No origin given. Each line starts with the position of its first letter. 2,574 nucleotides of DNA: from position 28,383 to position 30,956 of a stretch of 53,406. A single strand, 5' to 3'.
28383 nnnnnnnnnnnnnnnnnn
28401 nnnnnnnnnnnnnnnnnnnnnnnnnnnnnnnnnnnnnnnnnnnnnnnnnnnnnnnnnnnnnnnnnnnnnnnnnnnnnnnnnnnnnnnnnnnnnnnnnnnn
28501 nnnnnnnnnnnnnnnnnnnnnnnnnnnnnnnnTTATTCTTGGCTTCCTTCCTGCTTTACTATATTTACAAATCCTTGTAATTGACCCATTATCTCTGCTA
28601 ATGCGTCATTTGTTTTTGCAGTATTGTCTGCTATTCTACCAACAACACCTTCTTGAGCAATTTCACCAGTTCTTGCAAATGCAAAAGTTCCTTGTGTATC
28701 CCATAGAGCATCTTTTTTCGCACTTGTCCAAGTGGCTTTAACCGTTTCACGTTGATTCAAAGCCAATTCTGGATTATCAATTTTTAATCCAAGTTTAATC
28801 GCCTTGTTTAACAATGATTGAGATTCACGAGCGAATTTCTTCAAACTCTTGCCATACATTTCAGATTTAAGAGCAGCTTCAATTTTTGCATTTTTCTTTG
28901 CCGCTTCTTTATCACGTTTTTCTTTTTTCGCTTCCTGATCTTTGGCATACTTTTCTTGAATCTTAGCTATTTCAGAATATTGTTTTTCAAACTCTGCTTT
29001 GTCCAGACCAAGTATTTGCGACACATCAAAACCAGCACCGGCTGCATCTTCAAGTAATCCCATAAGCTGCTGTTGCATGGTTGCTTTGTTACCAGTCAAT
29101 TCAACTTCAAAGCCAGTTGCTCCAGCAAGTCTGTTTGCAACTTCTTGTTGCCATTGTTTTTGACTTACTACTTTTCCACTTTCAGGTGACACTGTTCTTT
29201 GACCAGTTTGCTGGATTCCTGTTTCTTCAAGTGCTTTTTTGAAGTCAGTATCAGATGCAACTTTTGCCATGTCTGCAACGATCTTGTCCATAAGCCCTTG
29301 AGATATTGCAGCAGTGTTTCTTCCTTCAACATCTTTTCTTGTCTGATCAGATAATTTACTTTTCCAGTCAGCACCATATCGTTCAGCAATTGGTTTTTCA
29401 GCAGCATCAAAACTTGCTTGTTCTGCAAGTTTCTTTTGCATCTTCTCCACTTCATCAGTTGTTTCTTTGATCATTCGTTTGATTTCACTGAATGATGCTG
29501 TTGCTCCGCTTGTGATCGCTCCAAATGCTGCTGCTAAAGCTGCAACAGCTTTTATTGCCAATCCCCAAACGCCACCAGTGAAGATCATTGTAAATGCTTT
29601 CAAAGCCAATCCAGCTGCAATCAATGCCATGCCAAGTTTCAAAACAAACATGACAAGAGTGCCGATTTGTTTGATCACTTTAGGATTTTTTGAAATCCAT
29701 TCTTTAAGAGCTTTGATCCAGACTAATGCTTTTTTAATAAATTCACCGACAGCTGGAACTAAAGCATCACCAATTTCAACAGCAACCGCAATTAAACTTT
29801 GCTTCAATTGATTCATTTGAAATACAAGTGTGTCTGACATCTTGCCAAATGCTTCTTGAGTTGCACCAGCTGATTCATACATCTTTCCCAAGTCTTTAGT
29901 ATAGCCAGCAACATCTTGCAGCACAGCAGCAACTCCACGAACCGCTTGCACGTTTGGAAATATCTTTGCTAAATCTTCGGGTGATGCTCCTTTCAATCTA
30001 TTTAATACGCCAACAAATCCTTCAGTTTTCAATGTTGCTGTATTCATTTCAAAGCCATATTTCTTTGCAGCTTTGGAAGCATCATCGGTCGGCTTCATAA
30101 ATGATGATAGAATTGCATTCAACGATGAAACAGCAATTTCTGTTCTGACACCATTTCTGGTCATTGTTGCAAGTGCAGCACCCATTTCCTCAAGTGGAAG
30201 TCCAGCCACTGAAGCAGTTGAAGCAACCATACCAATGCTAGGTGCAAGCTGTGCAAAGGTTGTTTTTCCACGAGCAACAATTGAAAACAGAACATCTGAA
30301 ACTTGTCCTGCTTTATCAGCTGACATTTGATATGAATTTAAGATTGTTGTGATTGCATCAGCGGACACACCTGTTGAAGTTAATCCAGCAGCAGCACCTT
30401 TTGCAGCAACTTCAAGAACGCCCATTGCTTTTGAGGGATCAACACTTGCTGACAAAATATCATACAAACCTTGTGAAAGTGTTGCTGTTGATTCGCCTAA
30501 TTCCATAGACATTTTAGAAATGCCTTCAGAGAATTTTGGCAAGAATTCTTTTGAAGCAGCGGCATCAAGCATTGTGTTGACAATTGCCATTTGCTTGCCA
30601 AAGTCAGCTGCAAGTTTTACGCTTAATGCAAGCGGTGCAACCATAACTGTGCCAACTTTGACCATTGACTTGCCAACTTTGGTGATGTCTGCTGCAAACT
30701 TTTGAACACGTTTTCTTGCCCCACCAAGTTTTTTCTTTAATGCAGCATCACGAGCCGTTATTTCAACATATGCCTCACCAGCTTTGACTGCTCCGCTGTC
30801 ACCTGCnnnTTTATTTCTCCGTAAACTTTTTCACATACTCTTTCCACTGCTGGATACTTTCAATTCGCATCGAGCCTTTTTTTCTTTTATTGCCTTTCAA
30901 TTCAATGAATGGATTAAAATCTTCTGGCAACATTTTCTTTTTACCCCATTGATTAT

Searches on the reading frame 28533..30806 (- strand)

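Call 19: search_protein_families(library=phrogs, proteins=[window:28533-30806:-], max_evalue=0.00001)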
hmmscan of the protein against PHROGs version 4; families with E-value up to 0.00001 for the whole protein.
window:28533-30806:- (757 aa): 20 families
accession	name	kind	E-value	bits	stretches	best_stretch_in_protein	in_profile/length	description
phrog_1533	-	tail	2.9e-57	195.1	1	23-494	208-716/1688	tail length tape measure protein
phrog_991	-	tail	1.1e-52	180.1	1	23-453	251-706/1966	tail length tape measure protein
phrog_28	-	tail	3.3e-45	156.1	1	22-705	231-886/1228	tail length tape measure protein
phrog_1272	-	tail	3.8e-44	151.8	1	23-481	212-723/1606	tail length tape measure protein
phrog_4704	-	tail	3.6e-41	142.6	1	21-394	166-548/625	tail length tape measure protein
phrog_36688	-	tail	1.6e-32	113.1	1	24-465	35-481/1600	tail length tape measure protein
phrog_23013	-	tail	1.6e-27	96.7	1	25-438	95-504/1379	tail length tape measure protein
phrog_28775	-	tail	1.6e-16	60.5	1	55-341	47-336/1303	tail length tape measure protein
phrog_14441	-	tail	7.7e-16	59.6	1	18-230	26-240/241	tail length tape measure protein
phrog_5218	-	unknown function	5.8e-15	55.5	1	11-705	166-916/1599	-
phrog_1293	-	tail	8.6e-15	54.6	1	24-650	139-751/1424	tail length tape measure protein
phrog_167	-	tail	1.4e-14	53.8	1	22-700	240-842/1555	tail length tape measure protein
phrog_9696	-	tail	1.6e-13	50.3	1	11-747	23-624/1415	tail length tape measure protein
phrog_37649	-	tail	1.1e-08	33.8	1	135-434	527-824/2006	tail length tape measure protein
phrog_5493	-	tail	4e-08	33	1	26-268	30-270/1102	tail length tape measure protein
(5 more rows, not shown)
